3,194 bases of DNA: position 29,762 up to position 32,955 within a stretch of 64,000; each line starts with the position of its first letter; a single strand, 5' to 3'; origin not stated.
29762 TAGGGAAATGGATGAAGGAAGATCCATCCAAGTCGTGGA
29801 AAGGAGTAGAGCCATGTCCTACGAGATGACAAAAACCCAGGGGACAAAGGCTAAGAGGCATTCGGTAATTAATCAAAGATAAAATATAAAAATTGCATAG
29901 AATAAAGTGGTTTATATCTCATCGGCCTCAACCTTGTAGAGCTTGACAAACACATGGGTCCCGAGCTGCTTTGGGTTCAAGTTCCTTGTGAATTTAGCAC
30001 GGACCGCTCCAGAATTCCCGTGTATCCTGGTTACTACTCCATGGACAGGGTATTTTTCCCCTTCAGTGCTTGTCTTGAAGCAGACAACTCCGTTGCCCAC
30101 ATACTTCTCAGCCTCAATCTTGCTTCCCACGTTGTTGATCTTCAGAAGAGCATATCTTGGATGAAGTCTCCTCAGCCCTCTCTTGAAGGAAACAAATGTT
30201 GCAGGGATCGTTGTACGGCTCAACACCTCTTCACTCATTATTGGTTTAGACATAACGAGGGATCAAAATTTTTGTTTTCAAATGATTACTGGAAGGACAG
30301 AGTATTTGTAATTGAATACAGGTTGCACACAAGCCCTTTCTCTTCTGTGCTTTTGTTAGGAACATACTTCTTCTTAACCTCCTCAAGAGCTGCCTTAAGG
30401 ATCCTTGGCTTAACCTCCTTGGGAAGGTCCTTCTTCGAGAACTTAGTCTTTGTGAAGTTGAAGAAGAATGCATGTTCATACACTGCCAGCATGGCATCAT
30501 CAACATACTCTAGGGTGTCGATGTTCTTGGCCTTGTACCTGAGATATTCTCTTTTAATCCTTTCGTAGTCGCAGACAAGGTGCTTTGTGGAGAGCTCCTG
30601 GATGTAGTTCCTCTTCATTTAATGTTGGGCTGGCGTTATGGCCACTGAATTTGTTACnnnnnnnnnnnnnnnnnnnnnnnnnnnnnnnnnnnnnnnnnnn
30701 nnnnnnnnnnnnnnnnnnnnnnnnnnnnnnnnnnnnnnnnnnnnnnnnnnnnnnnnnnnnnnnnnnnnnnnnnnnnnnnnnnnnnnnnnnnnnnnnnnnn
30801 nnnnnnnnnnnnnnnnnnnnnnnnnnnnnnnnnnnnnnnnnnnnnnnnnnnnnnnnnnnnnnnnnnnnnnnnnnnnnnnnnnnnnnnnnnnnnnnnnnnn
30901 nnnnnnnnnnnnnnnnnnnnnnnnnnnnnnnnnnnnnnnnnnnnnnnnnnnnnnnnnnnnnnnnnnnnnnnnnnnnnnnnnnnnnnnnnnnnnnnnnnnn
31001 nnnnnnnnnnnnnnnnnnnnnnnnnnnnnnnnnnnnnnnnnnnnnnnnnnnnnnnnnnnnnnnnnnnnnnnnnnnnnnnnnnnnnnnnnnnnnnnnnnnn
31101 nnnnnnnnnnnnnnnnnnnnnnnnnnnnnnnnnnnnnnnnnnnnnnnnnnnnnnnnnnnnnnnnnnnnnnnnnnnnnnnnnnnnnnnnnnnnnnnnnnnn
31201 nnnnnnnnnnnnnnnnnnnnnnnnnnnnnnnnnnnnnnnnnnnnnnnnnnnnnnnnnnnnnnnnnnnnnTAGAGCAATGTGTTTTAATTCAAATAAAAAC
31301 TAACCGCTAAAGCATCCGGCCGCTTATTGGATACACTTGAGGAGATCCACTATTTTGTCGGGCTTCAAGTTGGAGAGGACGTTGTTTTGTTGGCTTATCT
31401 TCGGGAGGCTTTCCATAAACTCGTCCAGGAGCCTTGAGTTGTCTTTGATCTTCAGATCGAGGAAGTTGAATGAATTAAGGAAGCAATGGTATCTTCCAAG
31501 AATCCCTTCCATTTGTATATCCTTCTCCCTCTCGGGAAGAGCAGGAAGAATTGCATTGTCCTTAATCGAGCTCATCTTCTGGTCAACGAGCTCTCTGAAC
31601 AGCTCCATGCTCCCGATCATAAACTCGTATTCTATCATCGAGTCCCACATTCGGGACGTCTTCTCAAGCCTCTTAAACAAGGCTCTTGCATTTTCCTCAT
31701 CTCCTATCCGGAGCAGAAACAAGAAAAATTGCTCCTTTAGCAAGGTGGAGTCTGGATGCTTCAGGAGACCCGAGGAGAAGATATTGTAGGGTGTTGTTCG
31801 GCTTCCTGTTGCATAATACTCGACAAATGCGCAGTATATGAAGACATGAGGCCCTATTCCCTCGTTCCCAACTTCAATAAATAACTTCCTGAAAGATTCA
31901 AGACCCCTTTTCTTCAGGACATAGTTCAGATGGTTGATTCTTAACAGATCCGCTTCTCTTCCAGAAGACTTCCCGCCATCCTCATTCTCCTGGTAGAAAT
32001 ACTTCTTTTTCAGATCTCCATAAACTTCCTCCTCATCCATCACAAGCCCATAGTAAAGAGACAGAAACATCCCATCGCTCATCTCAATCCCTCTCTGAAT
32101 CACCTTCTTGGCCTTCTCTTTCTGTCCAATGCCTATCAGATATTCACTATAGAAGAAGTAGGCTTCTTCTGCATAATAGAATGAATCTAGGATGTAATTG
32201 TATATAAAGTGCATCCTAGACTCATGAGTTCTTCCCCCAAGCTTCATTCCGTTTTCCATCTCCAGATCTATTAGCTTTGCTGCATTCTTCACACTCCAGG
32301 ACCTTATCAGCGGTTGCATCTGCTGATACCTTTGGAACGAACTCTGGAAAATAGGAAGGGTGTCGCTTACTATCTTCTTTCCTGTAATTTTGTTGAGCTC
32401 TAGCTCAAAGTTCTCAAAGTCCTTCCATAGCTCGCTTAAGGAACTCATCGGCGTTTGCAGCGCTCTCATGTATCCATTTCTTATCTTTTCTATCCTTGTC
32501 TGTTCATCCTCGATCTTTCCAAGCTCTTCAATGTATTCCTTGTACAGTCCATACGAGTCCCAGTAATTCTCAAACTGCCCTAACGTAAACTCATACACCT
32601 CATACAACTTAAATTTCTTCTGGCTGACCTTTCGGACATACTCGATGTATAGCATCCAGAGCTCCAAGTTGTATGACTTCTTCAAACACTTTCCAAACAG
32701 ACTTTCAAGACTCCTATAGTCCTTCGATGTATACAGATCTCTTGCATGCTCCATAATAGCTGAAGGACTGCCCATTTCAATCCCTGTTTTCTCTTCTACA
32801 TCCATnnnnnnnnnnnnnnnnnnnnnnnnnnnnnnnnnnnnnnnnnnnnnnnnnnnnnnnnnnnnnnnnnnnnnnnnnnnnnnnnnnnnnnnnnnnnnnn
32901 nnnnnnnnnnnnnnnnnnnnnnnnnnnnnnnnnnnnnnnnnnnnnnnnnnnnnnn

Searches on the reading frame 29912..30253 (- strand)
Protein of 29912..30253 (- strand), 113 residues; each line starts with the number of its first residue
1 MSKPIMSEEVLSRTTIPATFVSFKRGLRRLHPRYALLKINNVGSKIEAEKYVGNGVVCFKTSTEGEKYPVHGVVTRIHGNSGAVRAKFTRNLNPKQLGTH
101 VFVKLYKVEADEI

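Call 4: search_protein_families(library=pfam, proteins=[window:29912-30253:-], max_evalue=1)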
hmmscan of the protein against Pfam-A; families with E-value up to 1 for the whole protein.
window:29912-30253:- (113 aa): 1 family
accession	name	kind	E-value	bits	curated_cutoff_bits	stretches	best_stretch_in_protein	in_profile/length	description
PF01247.24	Ribosomal_L35Ae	-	8e-26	90.5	27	1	17-103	4-94/95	Ribosomal protein L35Ae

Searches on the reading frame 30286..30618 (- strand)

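Call 4: search_protein_families(library=pfam, proteins=[window:30286-30618:-], max_evalue=1)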
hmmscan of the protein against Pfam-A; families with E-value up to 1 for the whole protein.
window:30286-30618:- (110 aa): 2 families
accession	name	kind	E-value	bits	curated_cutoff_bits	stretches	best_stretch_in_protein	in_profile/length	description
PF22368.2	ChxR_N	-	0.077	13.9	27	1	3-78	33-102/108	Response regulator protein ChxR, N-terminal domain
PF21392.3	COQ9_N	-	0.24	11.6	27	1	68-81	3-16/31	Ubiquinone biosynthesis protein COQ9, N-terminal domain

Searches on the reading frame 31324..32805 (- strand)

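Call 4: search_protein_families(library=pfam, proteins=[window:31324-32805:-], max_evalue=1)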
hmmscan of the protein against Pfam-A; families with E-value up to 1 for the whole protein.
window:31324-32805:- (493 aa): 6 families
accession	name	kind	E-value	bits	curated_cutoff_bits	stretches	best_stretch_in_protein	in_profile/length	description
PF05843.20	Suf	-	8.3e-44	150.5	24.7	1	27-414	64-506/532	Suppressor of forked protein (Suf)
PF23240.1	HAT_PRP39_N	-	1.8e-09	38.4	27.7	1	28-131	62-167/168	PRP39 N-terminal HAT repeat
PF23233.1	HAT_Syf1_CNRKL1_N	-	8.1e-08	32.7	27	1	40-148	9-118/161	Pre-mRNA-splicing factor Syf1/CNRKL1 N-terminal HAT repeat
PF13181.12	TPR_8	-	0.02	15.5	25.7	1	214-243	2-31/34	Tetratricopeptide repeat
PF13428.12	TPR_14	-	0.056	14.6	23.5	0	214-241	2-29/44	Tetratricopeptide repeat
PF24892.1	UTP6_C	-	0.3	11.4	27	0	78-138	183-244/261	U3 small nucleolar RNA-associated protein 6 C-terminal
